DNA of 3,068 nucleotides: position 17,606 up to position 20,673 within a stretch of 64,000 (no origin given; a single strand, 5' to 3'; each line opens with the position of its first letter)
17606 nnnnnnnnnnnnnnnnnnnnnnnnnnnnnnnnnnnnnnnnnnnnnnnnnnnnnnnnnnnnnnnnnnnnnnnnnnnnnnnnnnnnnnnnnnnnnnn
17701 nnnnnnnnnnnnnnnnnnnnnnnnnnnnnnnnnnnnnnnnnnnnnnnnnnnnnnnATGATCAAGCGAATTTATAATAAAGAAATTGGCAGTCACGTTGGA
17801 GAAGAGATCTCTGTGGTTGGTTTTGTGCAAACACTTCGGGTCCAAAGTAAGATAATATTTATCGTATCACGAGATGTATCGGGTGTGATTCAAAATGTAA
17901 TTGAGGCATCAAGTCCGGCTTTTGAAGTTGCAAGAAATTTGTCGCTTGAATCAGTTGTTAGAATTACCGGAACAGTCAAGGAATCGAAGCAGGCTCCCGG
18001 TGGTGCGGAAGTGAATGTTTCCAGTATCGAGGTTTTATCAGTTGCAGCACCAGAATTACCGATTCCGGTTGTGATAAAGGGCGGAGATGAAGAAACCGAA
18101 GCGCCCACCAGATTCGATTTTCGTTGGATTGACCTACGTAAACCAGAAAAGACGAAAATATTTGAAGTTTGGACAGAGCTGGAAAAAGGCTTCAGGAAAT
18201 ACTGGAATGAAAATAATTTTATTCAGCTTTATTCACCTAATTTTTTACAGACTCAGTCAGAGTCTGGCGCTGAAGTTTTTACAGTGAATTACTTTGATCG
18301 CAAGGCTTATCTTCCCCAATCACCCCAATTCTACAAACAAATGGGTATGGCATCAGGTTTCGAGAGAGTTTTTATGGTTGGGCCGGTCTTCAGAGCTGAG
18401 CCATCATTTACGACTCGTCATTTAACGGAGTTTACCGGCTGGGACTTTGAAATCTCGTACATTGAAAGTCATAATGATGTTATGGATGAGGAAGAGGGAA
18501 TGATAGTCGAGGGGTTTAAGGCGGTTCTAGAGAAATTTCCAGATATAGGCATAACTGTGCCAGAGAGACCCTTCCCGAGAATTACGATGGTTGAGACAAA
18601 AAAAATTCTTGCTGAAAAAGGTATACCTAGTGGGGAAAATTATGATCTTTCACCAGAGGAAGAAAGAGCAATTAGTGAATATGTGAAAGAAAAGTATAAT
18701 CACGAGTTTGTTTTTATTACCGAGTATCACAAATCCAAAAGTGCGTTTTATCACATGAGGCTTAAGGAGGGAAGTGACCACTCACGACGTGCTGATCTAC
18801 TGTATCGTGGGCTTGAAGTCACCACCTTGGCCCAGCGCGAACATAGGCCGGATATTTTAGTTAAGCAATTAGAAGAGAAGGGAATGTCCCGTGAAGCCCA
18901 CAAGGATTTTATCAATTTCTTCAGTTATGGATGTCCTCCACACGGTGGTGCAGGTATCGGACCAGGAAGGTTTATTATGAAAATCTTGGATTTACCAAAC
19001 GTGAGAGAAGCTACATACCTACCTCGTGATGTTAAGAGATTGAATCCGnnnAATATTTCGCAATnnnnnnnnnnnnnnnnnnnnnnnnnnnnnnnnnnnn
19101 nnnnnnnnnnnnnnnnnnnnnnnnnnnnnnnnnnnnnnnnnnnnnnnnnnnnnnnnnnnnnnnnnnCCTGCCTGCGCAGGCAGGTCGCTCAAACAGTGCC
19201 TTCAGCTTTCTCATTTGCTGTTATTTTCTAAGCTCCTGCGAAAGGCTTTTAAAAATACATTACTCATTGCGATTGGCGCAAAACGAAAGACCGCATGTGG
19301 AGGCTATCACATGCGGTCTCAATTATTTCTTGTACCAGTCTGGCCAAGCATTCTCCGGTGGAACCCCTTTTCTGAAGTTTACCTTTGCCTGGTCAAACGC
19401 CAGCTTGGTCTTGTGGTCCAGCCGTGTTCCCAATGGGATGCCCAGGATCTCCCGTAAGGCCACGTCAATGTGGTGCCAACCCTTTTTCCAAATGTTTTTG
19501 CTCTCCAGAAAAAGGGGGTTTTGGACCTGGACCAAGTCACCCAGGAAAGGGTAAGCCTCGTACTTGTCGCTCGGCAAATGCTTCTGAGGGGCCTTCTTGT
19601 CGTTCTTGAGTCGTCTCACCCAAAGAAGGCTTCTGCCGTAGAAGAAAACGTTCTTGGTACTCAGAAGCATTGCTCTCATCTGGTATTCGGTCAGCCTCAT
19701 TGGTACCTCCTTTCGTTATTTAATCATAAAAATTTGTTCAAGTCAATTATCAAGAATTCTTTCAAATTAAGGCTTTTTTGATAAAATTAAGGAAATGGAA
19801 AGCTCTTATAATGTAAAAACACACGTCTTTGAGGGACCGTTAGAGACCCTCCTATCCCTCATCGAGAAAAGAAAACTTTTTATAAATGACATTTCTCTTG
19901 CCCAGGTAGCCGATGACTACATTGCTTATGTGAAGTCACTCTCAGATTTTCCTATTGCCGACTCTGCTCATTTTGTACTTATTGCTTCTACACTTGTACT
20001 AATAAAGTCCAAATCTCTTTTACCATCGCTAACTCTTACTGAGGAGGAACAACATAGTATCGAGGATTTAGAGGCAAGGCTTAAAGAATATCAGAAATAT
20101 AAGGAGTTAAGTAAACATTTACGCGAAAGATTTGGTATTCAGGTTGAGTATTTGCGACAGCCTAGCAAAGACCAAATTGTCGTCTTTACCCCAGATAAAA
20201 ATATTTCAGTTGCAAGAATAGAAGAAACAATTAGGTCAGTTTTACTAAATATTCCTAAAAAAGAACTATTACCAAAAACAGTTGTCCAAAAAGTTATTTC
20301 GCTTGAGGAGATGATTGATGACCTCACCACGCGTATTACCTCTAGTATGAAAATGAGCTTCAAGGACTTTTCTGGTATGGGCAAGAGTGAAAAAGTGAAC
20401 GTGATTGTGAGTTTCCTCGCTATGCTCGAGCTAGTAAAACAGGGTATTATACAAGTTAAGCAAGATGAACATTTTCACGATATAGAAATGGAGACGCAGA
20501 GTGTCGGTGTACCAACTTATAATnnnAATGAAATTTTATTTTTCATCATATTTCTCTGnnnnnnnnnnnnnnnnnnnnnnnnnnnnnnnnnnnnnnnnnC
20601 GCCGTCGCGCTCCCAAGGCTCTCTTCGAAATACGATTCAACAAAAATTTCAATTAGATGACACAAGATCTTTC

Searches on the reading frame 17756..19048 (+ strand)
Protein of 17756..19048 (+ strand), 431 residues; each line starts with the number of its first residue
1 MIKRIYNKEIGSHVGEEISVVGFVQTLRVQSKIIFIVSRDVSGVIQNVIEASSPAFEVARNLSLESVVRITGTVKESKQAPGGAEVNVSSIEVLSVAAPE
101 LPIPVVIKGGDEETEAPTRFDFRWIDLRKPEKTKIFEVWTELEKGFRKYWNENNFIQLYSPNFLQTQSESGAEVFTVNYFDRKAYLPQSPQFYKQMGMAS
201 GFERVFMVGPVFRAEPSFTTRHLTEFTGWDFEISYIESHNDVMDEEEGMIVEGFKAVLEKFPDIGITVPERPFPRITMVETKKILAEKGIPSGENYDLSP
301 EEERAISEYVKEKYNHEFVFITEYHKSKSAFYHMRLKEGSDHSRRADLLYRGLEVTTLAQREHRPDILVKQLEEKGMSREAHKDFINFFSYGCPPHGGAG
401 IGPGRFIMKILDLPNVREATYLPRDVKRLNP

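Call 10: search_protein_families(library=ncbifam, proteins=[window:17756-19048:+])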
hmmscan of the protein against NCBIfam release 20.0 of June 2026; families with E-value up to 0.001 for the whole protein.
window:17756-19048:+ (431 aa): 16 families
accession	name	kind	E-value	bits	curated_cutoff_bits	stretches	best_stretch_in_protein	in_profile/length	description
NF003483.0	PRK05159.1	equivalog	1.3e-134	449.4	353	1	1-431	2-438/438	aspartate--tRNA(Asn) ligase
TIGR00458.1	aspS_nondisc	equivalog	6.1e-109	364.8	368.4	1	15-431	12-428/428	aspartate--tRNA(Asn) ligase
NF003037.0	PRK03932.1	equivalog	9.5e-64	216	414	1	10-430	11-450/451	asparagine--tRNA ligase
TIGR00457.1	asnS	equivalog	1.8e-59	201.8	342.6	1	9-430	10-454/455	asparagine--tRNA ligase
NF001750.0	PRK00476.1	equivalog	5.9e-56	190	443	2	12-278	15-279/590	aspartate--tRNA ligase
TIGR00459.1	aspS_bact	equivalog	5.7e-49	166.9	373.85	2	6-280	6-276/586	aspartate--tRNA ligase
NF009460.0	PRK12820.1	equivalog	3.4e-32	111.4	1379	2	12-282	32-311/723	bifunctional aspartyl-tRNA synthetase/aspartyl/glutamyl-tRNA amidotransferase subunit C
NF001756.1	PRK00484.1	subfamily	9e-32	110.4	468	1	9-423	45-483/488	lysine--tRNA ligase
TIGR00499.1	lysS_bact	equivalog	4.3e-28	98.2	427.6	2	12-298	50-338/496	lysine--tRNA ligase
NF005052.0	PRK06462.1-1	equivalog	1.1e-26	93.7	368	1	117-424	32-345/353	asparagine synthetase A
NF005054.0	PRK06462.1-4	equivalog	3.7e-22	78.8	309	1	131-424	20-310/318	asparagine synthetase A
NF002821.0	PRK02983.1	equivalog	8e-17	60.5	742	1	9-228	653-871/1102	bifunctional lysylphosphatidylglycerol synthetase/lysine--tRNA ligase LysX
NF009101.0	PRK12445.1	subfamily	1.7e-15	56.6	1026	1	14-296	64-348/505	lysine--tRNA ligase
TIGR00462.1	genX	equivalog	6.5e-11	42.2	286.9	1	142-418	7-300/304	EF-P lysine aminoacylase EpmA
NF006828.0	PRK09350.1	equivalog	9.6e-07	28.4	264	1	181-421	68-319/325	elongation factor P--(R)-beta-lysine ligase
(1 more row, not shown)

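Call 13: find_homologous_proteins(query=window:17756-19048:+, max_evalue=1e-30)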
Query window:17756-19048:+ (431 aa): 7992 proteins with E <= 1e-30 among 8000 candidates; the best 120 are listed.
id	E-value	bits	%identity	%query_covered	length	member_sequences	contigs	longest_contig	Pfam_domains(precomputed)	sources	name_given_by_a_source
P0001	2.8e-288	974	100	100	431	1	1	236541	PF01336.32,PF00152.26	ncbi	-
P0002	1.2e-244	830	82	100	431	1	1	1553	PF01336.32,PF00152.26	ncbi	-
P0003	2.3e-244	829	82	100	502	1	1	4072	PF01336.32,PF00152.26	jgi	-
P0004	3.1e-244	829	84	100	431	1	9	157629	PF01336.32,PF00152.26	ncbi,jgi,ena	ncbi:MAG TPA: aspartate--tRNA(Asn) ligase [Candidatus Paceibacterota bacterium]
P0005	1.8e-243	826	83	100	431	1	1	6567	PF01336.32,PF00152.26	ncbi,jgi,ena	-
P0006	3.1e-243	825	83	100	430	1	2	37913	PF01336.32,PF00152.26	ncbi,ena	-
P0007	8.1e-243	824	83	100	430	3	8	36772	PF01336.32,PF00152.26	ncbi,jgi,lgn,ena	ncbi:MAG TPA: aspartate--tRNA(Asn) ligase [Candidatus Paceibacterota bacterium]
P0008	1.7e-242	823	82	100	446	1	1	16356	PF01336.32,PF00152.26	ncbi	-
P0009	2.0e-242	823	83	100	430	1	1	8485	PF01336.32,PF00152.26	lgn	-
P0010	2.2e-242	823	82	100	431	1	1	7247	PF01336.32,PF00152.26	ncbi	-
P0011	1.7e-238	810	82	100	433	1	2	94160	PF01336.32,PF00152.26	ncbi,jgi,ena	-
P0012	2.9e-238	809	81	100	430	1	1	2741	PF01336.32,PF00152.26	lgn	-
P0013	4.2e-237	805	82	100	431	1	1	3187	PF01336.32,PF00152.26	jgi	jgi:nondiscriminating aspartyl-tRNA synthetase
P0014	7.3e-237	804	81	100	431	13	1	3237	PF01336.32,PF00152.26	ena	-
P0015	2.0e-236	803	80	100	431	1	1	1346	PF01336.32,PF00152.26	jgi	jgi:aspartyl-tRNA synthetase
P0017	3.6e-236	802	79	100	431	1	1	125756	PF01336.32,PF00152.26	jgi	jgi:nondiscriminating aspartyl-tRNA synthetase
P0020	1.9e-235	800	80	100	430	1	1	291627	PF01336.32,PF00152.26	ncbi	-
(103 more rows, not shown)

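Call 15: find_related_loci(query=A1, collection=genome_contigs, flank=2500)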
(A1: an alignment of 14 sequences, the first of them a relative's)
Query A1 (431 aa) in genome_contigs; peptide patterns used: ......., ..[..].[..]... (x = any residue, [..] = any of these).
600 stretches matched a pattern (row limit reached: there are more); 591 encode a relative of the query (tblastn E <= 1e-3); the best 80 are kept; 80 distinct loci.
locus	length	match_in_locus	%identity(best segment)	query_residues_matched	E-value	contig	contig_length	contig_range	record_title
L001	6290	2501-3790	83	2-431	0e+0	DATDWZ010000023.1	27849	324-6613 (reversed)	MAG TPA_asm: Candidatus Paceibacterota bacterium isolate SMAG_U8125 k141_705189, whole genome shotgun sequence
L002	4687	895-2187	82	1-431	0e+0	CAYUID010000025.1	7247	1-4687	MAG TPA_asm: uncultured Candidatus Saccharibacteria bacterium isolate SRP273308_co1_430 genome assembly, contig: NODE_17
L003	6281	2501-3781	73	5-431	0e+0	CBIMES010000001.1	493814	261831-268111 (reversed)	MAG TPA_asm: uncultured bacterium isolate SRR16817029_binner123_Refined_20 genome assembly, contig: ERZ27393973.5, whole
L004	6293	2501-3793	73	1-431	0e+0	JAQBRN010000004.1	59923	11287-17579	MAG: Parcubacteria group bacterium isolate RYN_400 scaffold_1246267, whole genome shotgun sequence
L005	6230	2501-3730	74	22-431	0e+0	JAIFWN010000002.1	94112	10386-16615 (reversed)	MAG: Candidatus Parcubacteria bacterium isolate viral-cat_50_13 PAFVLPS_2018_scaffold_2500, whole genome shotgun sequenc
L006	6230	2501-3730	73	22-431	0e+0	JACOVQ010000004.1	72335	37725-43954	MAG: Candidatus Zambryskibacteria bacterium isolate NC_groundwater_104_Ag_S-0.1um_44_1351 S_p1_S3_170907_scaffold_496393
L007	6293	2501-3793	71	1-431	0e+0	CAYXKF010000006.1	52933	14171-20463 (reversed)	MAG TPA_asm: uncultured Candidatus Saccharibacteria bacterium isolate SRP257259_co1_189 genome assembly, contig: NODE_57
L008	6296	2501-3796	67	1-431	0e+0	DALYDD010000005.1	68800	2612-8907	MAG TPA_asm: Candidatus Paceibacterota bacterium isolate CTOTU14218 NODE_72_length_68800_cov_4.013354, whole genome shot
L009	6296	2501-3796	65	1-431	0e+0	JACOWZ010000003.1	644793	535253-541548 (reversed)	MAG: Candidatus Colwellbacteria bacterium isolate NC_groundwater_140_Ag_S-0.1um_43_21 S4_GD2017_2_S1_scaffold_1, whole g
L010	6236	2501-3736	71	20-431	0e+0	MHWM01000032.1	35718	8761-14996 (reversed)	MAG: Candidatus Zambryskibacteria bacterium RIFCSPLOWO2_02_FULL_39_14 rifcsplowo2_02_scaffold_965, whole genome shotgun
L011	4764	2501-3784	59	4-431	1e-178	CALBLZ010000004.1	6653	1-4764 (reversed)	MAG TPA_asm: uncultured Candidatus Berkelbacteria bacterium isolate SRR5576005_bin.117_CONCOCT_v1.1_MAG genome assembly,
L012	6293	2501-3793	59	1-431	1e-175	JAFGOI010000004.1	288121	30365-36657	MAG: Patescibacteria group bacterium isolate Zod_Metabat.613 k87_2257151, whole genome shotgun sequence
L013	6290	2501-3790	59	2-431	5e-175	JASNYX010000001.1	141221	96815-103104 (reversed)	MAG: Patescibacteria group bacterium isolate PATE-7 HKU-EGSB-PATE-7_1, whole genome shotgun sequence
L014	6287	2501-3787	63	2-431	3e-169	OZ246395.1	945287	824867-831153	MAG: uncultured Candidatus Saccharibacteria bacterium isolate SRP292972_co1_112 genome assembly, chromosome: 1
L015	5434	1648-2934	56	2-431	9e-165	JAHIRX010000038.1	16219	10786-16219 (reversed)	MAG: Patescibacteria group bacterium isolate MM_PC_MetaG.mb.146 MM_PC_MetaG.mb.146_k141_796342, whole genome shotgun seq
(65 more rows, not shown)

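Call 28: find_related_loci(query=A1, collection=metagenome_contigs, flank=1500)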
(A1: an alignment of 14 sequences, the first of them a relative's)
Query A1 (431 aa) in metagenome_contigs; peptide patterns used: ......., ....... (x = any residue, [..] = any of these).
600 stretches matched a pattern (row limit reached: there are more); 587 encode a relative of the query (tblastn E <= 1e-3); the best 80 are kept; 80 distinct loci.
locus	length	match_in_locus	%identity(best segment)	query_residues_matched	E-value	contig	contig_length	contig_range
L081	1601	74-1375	78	2-431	0e+0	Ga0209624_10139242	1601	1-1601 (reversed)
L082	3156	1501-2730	76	22-431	0e+0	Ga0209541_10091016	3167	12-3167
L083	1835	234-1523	72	1-431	0e+0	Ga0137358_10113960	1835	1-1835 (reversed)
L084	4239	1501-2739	76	20-431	0e+0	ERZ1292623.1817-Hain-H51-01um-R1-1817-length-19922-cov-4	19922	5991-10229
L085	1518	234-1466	74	20-431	0e+0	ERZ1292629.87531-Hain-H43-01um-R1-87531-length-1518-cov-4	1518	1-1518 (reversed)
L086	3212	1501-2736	73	20-431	0e+0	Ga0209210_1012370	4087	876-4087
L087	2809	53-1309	72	13-431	0e+0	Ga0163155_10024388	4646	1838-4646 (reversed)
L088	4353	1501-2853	66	3-431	0e+0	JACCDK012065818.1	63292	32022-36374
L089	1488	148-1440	71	1-431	0e+0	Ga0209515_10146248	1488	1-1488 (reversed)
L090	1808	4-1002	80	99-431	0e+0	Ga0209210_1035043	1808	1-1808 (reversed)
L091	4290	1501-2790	56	1-431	4e-168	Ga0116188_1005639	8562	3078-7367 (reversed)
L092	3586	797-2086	58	2-431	4e-169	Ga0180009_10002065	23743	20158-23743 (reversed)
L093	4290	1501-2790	59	1-431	8e-164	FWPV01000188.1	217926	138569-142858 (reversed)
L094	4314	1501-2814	56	2-431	1e-157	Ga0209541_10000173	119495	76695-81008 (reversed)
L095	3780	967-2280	56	1-431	1e-155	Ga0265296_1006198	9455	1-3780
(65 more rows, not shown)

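Call 64: find_encoding_contigs(protein=P0004, flank=1200, max_places=2)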
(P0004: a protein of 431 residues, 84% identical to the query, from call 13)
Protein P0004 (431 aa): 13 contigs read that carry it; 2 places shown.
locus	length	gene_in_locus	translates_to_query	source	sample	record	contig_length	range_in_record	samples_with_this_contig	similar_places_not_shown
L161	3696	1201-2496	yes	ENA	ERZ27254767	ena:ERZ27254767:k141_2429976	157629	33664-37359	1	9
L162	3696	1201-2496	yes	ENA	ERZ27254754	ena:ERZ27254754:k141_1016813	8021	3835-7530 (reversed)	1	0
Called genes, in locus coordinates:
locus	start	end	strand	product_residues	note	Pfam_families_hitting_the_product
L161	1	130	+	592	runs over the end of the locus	PF00664:ABC_membrane, PF00005:ABC_tran, PF02463:SMC_N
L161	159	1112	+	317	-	PF00579:tRNA-synt_1b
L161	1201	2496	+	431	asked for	PF01336:tRNA_anti-codon, PF00152:tRNA-synt_2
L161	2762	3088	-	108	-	-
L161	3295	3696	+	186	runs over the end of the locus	PF20803:PaaX_M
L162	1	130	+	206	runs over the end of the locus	?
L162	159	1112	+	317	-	PF00579:tRNA-synt_1b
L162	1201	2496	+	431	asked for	PF01336:tRNA_anti-codon, PF00152:tRNA-synt_2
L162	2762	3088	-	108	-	-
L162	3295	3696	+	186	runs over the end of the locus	PF20803:PaaX_M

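Call 65: find_encoding_contigs(protein=P0007, flank=1200, max_places=2)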
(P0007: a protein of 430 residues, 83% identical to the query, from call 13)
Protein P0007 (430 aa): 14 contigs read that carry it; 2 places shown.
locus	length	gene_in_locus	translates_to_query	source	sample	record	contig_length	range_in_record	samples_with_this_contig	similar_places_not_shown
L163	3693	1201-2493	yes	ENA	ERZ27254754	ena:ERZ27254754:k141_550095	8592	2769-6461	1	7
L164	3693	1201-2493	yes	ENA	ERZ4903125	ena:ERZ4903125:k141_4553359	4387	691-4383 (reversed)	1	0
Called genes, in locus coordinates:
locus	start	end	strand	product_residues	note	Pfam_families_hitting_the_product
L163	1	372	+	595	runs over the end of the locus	PF00005:ABC_tran, PF13304:AAA_21 (faint)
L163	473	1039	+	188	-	PF20803:PaaX_M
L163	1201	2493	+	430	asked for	PF01336:tRNA_anti-codon, PF00152:tRNA-synt_2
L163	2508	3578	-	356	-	-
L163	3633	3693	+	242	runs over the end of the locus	PF02616:SMC_ScpA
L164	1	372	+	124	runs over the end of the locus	?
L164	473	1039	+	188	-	PF20803:PaaX_M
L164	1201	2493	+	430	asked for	PF01336:tRNA_anti-codon, PF00152:tRNA-synt_2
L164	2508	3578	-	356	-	-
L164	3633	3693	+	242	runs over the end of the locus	PF02616:SMC_ScpA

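Call 66: find_encoding_contigs(protein=P0020, flank=1200, max_places=2)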
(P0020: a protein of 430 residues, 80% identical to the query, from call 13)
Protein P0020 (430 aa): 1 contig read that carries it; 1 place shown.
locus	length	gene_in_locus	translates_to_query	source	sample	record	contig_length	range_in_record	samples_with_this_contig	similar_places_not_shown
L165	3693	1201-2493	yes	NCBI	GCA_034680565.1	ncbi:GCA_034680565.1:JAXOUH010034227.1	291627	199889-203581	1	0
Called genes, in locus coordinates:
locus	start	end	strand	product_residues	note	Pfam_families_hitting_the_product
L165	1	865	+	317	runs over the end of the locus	PF00579:tRNA-synt_1b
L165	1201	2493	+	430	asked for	PF01336:tRNA_anti-codon, PF00152:tRNA-synt_2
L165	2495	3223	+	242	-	PF02616:SMC_ScpA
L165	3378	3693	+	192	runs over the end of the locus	PF04079:SMC_ScpB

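Call 67: find_encoding_contigs(protein=P0017, flank=1200, max_places=2)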
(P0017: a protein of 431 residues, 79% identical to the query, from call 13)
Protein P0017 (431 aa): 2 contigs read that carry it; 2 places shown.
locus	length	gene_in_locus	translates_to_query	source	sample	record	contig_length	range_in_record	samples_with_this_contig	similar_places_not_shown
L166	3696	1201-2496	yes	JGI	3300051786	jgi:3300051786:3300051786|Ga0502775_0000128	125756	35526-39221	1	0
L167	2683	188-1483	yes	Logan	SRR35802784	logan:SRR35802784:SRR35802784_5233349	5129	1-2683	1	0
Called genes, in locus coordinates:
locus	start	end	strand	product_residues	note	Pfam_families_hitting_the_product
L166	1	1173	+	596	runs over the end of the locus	PF00005:ABC_tran, PF13304:AAA_21 (faint)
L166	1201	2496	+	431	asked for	PF01336:tRNA_anti-codon, PF00152:tRNA-synt_2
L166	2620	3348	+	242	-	PF02616:SMC_ScpA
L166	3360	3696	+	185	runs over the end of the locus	PF04079:SMC_ScpB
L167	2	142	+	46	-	?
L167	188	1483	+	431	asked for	PF01336:tRNA_anti-codon, PF00152:tRNA-synt_2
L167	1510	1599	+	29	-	-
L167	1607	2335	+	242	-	PF02616:SMC_ScpA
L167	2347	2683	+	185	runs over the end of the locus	PF04079:SMC_ScpB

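Call 83: search_protein_families(library=ncbifam, proteins=[L093:1504-2790:+, L093:36-1163:+, L093:2852-3913:+], max_evalue=1e-10)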
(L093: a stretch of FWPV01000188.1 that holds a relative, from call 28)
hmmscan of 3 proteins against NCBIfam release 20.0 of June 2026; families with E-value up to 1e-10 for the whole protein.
L093:1504-2790:+ (429 aa): 15 families
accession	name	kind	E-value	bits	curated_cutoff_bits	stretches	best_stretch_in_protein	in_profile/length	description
NF003483.0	PRK05159.1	equivalog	1.8e-143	478.6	353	1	1-429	3-438/438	aspartate--tRNA(Asn) ligase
TIGR00458.1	aspS_nondisc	equivalog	3.9e-118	395.1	368.4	1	5-429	2-428/428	aspartate--tRNA(Asn) ligase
NF003037.0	PRK03932.1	equivalog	4.7e-70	236.8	414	1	3-428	3-450/451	asparagine--tRNA ligase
NF001750.0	PRK00476.1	equivalog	2.4e-66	224.3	443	2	10-287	14-287/590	aspartate--tRNA ligase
TIGR00457.1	asnS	equivalog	7.1e-66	222.9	342.6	1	5-427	7-453/455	asparagine--tRNA ligase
TIGR00459.1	aspS_bact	equivalog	4.3e-58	197.1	373.85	1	1-288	2-283/586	aspartate--tRNA ligase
NF009460.0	PRK12820.1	equivalog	1.6e-37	129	1379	1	11-281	32-312/723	bifunctional aspartyl-tRNA synthetase/aspartyl/glutamyl-tRNA amidotransferase subunit C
NF005052.0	PRK06462.1-1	equivalog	1.2e-32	113.3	368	1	100-422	16-345/353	asparagine synthetase A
NF001756.1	PRK00484.1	subfamily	2.2e-31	109.1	468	1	10-421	47-483/488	lysine--tRNA ligase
TIGR00499.1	lysS_bact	equivalog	6.4e-30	104.2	427.6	1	11-284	50-325/496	lysine--tRNA ligase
NF005054.0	PRK06462.1-4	equivalog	4.5e-25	88.4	309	1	125-422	15-310/318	asparagine synthetase A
NF009101.0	PRK12445.1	subfamily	3.2e-20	72.2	1026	1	12-421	63-499/505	lysine--tRNA ligase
NF002821.0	PRK02983.1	equivalog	6e-18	64.3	742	1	8-226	653-870/1102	bifunctional lysylphosphatidylglycerol synthetase/lysine--tRNA ligase LysX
TIGR00462.1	genX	equivalog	1.3e-12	47.8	286.9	1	140-417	6-301/304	EF-P lysine aminoacylase EpmA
NF006828.0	PRK09350.1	equivalog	3.2e-12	46.3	264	1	143-419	24-319/325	elongation factor P--(R)-beta-lysine ligase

L093:36-1163:+ (376 aa): 2 families
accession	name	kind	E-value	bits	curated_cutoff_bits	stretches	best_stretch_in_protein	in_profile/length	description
TIGR00644.1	recJ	equivalog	1.3e-88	297.7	396.9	1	25-367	200-546/546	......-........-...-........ exonuclease RecJ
NF008290.0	PRK11070.1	equivalog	2.2e-43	148.6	900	1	27-368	225-575/577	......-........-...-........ exonuclease RecJ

L093:2852-3913:+ (354 aa): 6 families
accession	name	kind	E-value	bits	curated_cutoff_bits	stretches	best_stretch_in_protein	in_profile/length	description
NF007445.0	PRK10001.1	equivalog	1.2e-20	73.7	765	1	106-347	32-282/400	serine-type D-Ala-D-Ala carboxypeptidase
NF000471.1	vanY_of_D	exception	1.3e-18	67.4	625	1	110-344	96-349/354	transpeptidase-like D-Ala-D-Ala carboxypeptidase VanY-D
NF008668.0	PRK11669.1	equivalog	1.8e-18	66.7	294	1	110-338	40-272/316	D-alanyl-D-alanine endopeptidase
NF008059.0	PRK10793.1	equivalog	2.3e-17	62.8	694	1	108-347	41-289/403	D-alanyl-D-alanine carboxypeptidase DacA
NF008489.0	PRK11397.1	equivalog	1.2e-16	60.5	610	1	108-347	32-280/389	serine-type D-Ala-D-Ala carboxypeptidase DacD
NF038273.1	strep_PBP3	exception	4e-12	45.8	490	1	110-336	25-271/407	D-alanyl-D-alanine carboxypeptidase PBP3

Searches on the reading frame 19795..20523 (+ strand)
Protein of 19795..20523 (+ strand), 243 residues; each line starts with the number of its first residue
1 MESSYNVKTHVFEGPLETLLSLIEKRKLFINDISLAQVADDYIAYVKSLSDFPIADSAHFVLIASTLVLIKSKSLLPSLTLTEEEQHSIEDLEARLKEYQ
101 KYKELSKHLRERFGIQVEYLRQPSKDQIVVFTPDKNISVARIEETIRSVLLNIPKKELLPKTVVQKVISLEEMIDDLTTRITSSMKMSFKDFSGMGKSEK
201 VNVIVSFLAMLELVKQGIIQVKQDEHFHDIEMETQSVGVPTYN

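Call 10: search_protein_families(library=ncbifam, proteins=[window:19795-20523:+])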
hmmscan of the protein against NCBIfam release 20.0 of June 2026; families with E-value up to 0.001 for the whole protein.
window:19795-20523:+ (243 aa): 5 families
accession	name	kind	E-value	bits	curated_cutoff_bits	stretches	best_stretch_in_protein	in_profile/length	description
NF000994.0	PRK00104.1-3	equivalog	8.6e-38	130.4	234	1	4-235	3-241/246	segregation/condensation protein A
NF000995.0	PRK00104.1-4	equivalog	1.1e-34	120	315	1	3-234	3-245/251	segregation/condensation protein A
NF000993.0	PRK00104.1-2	equivalog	7.5e-30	104.3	268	1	6-234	2-232/237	segregation/condensation protein A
NF000992.0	PRK00104.1-1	equivalog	5.9e-21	75.1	417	1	4-232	2-240/247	segregation/condensation protein A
NF001751.0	PRK00478.1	equivalog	1.3e-09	37.5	436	1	2-229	158-407/505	segregation/condensation protein A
